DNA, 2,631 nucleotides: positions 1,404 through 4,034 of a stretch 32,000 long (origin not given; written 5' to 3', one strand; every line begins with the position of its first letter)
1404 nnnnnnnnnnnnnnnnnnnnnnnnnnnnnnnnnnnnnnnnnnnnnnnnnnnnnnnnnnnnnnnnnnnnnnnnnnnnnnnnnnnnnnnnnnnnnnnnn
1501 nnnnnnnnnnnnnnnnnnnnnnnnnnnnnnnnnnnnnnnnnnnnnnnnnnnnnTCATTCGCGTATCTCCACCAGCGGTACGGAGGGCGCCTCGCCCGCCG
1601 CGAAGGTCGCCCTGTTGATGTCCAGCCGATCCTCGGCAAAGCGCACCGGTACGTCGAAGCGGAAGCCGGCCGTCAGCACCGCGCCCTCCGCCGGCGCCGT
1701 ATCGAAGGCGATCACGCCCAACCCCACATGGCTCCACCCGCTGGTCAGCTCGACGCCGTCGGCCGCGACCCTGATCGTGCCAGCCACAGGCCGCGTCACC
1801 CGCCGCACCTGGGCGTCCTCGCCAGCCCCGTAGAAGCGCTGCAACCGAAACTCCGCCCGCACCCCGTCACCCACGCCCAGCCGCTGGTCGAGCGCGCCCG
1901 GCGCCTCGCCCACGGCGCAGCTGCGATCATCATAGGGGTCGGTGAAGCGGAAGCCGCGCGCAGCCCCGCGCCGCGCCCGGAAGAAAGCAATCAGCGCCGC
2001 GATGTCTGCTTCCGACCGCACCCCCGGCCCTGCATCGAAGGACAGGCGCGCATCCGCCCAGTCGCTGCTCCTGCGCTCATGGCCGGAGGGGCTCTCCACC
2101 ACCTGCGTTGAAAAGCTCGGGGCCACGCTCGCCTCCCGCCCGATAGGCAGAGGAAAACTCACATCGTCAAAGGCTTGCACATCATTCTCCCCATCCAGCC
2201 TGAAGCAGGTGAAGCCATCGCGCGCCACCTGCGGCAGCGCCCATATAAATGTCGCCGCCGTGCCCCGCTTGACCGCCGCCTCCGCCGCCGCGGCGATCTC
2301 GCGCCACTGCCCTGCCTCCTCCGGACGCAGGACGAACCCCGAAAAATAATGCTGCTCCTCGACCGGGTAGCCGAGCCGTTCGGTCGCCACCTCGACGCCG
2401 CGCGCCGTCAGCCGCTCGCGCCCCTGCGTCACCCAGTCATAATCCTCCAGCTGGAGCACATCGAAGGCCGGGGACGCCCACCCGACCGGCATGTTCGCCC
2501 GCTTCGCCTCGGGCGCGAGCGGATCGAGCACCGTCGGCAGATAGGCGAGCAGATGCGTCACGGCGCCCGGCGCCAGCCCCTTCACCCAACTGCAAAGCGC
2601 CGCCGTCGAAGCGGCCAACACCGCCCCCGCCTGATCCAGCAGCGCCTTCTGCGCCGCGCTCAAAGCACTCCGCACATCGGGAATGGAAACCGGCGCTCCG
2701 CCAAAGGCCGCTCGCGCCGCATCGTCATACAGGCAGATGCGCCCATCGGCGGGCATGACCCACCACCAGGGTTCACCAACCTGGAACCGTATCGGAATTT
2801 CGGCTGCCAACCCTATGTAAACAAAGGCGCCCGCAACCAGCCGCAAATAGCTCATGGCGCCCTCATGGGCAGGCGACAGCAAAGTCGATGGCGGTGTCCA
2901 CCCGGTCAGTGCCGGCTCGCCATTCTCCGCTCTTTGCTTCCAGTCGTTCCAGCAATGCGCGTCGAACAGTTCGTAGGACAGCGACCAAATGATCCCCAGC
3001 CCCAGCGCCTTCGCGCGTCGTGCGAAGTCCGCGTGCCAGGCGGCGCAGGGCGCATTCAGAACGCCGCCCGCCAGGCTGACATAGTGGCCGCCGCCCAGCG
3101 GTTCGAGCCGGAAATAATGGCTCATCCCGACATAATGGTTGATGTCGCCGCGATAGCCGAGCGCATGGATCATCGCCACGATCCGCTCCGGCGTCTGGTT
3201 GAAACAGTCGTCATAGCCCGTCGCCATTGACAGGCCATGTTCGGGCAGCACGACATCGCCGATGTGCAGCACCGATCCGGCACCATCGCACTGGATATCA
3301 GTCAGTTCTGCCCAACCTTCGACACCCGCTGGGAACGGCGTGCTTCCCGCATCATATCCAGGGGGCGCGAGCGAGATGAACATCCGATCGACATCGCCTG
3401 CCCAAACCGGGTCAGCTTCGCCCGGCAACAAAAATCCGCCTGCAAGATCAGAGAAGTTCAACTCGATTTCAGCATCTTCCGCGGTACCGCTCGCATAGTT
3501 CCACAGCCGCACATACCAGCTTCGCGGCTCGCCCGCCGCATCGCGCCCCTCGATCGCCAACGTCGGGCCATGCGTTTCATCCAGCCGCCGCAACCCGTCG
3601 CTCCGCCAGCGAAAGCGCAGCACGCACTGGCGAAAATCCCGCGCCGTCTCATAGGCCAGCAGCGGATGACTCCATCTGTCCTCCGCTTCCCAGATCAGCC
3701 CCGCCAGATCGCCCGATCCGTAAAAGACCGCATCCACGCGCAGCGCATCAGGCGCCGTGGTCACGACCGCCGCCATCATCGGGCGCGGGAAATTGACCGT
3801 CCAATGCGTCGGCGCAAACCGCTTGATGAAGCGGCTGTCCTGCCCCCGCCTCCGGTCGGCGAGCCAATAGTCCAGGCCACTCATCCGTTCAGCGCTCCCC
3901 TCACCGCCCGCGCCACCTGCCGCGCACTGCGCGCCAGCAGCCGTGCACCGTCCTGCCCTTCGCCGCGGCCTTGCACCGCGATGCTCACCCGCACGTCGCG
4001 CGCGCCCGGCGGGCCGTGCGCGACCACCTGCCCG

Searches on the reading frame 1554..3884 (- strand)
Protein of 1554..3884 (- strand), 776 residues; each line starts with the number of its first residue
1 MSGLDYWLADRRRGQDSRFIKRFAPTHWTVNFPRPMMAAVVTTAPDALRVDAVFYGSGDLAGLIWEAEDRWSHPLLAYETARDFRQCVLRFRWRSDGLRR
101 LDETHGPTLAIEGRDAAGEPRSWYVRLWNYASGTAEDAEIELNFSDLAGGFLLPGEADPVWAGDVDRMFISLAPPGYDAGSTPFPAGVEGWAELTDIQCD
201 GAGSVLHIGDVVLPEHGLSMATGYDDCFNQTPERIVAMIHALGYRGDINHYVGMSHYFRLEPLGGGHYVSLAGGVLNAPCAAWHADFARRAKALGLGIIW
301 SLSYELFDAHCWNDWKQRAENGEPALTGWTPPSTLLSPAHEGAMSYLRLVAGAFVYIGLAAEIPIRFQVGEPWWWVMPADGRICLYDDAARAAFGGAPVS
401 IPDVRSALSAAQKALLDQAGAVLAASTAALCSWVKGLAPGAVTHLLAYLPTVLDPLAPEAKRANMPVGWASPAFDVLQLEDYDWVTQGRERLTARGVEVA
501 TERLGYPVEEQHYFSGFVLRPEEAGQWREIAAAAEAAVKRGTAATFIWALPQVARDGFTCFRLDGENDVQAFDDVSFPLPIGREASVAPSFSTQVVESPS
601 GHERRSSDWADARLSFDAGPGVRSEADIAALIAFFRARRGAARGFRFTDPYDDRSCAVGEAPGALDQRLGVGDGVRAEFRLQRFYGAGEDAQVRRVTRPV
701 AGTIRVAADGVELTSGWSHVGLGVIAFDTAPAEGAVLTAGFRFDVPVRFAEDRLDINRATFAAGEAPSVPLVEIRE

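Call 90: search_protein_families(library=pfam, proteins=[window:1554-3884:-], max_evalue=0.00001)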
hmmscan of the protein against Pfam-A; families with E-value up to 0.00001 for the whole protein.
window:1554-3884:- (776 aa): 3 families
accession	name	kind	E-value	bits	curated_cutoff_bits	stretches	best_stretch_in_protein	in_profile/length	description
PF23845.1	TIM-barrel_NCTSP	-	7.3e-169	561.7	27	1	214-558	1-348/348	Non-contractile tail sheath protein TIM barrel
PF23844.1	NCTSP_N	-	2.3e-96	320.9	27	1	20-209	1-191/191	Non-contractile tail sheath N-terminal domain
PF09343.15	DUF2460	-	1.4e-76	256.9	30.4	1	573-775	1-205/205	Conserved hypothetical protein 2217 (DUF2460)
